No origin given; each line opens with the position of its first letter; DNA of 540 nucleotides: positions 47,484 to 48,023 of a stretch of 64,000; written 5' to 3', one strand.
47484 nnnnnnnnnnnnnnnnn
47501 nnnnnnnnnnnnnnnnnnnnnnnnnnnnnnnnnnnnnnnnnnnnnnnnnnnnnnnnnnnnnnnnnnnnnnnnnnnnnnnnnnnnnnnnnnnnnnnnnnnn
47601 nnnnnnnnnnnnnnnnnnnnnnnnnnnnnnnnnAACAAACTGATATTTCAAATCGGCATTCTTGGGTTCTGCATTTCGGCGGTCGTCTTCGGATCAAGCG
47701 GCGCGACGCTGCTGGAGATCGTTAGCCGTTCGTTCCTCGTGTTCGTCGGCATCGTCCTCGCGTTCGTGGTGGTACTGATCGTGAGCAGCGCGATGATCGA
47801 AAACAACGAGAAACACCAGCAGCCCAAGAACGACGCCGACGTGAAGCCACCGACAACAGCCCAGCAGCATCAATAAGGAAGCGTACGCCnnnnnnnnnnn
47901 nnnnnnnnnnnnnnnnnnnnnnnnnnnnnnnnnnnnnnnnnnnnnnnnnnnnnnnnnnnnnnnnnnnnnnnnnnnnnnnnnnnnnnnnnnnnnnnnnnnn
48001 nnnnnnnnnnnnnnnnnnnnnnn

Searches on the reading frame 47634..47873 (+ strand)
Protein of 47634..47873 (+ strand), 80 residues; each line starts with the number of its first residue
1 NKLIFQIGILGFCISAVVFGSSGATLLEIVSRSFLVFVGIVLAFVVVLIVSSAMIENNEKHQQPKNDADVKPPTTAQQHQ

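Call 3: search_protein_families(library=pfam, proteins=[window:47634-47873:+], max_evalue=1)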
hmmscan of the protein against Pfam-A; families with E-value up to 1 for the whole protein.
window:47634-47873:+ (80 aa): 16 families
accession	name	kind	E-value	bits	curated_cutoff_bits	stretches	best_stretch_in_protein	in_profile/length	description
PF13631.11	Cytochrom_B_N_2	-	0.0023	18.3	27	1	2-68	63-129/169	Cytochrome b(N-terminal)/b6/petB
PF12832.13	MFS_1_like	-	0.024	14.1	25.2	1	8-68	134-191/373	MFS_1 like family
PF11021.13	DUF2613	-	0.031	14.8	22.1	1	36-61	10-35/55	Protein of unknown function (DUF2613)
PF05434.16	Tmemb_9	-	0.056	13.8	28.6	1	23-69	46-94/145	TMEM9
PF06143.16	Baculo_11_kDa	-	0.062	13.3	28.4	1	32-62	41-71/84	Baculovirus 11 kDa family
PF23933.1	DUF7269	-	0.09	13.3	29.1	1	8-73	2-66/162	Family of unknown function (DUF7269)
PF13273.12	DUF4064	-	0.093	13.4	32.1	1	16-60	42-86/102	Protein of unknown function (DUF4064)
PF07172.16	GRP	-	0.11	13.6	30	1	34-73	5-43/90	Glycine rich protein family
PF15048.11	OSTbeta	-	0.12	12.9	27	1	33-68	37-72/122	Organic solute transporter subunit beta protein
PF14004.11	DUF4227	-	0.13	12.7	27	1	32-70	8-45/71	Protein of unknown function (DUF4227)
PF06783.16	UPF0239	-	0.17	12.6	25.4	1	25-78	15-65/88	Uncharacterised protein family (UPF0239)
PF25184.1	YxzE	-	0.22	13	40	1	36-66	3-34/65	YxzE-like putative bacteriocin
PF20990.2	DUF2207_C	-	0.36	10.9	33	1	6-55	137-189/247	Predicted membrane protein (DUF2207) C-terminal domain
PF13800.11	Sigma_reg_N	-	0.38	11.5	26.3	1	26-73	12-59/91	Sigma factor regulator N-terminal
PF23714.1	Rv3627c_N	-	0.79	10.2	27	1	32-54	8-30/58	Carboxypeptidase Rv3627c-like, N-terminal domain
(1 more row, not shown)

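Call 47: search_protein_families(library=ncbifam, proteins=[window:47634-47873:+], max_evalue=10)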
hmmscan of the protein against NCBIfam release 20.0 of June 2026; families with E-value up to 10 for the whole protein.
window:47634-47873:+ (80 aa): 7 families
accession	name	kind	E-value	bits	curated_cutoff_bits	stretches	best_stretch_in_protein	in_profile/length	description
NF040895.2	MFS_effux_SdrM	equivalog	0.0012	18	550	1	8-69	132-194/441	multidrug efflux MFS transporter SdrM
NF050120.1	bc1_QcrB_actin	exception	0.012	14.5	500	1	3-63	163-222/458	cytochrome bc1 complex cytochrome b subunit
NF006283.1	PRK08455.1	equivalog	0.015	14.9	187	1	26-79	19-70/182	flagellar basal body-associated protein FliL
NF004479.0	PRK05815.1-4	equivalog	0.035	13.4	268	1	11-54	187-230/238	F0F1 ATP synthase subunit A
NF040796.1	toxic_TimP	subfamily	0.13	12.5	45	1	44-55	6-17/40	small toxic inner membrane protein TimP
NF050118.1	aa3_CtaJ_Mycob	equivalog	0.14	12.5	43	1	34-63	6-31/80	aa3-type cytochrome oxidase subunit CtaJ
NF006292.0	PRK08475.1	equivalog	0.39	10.3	166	1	8-46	5-47/171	F0F1 ATP synthase subunit B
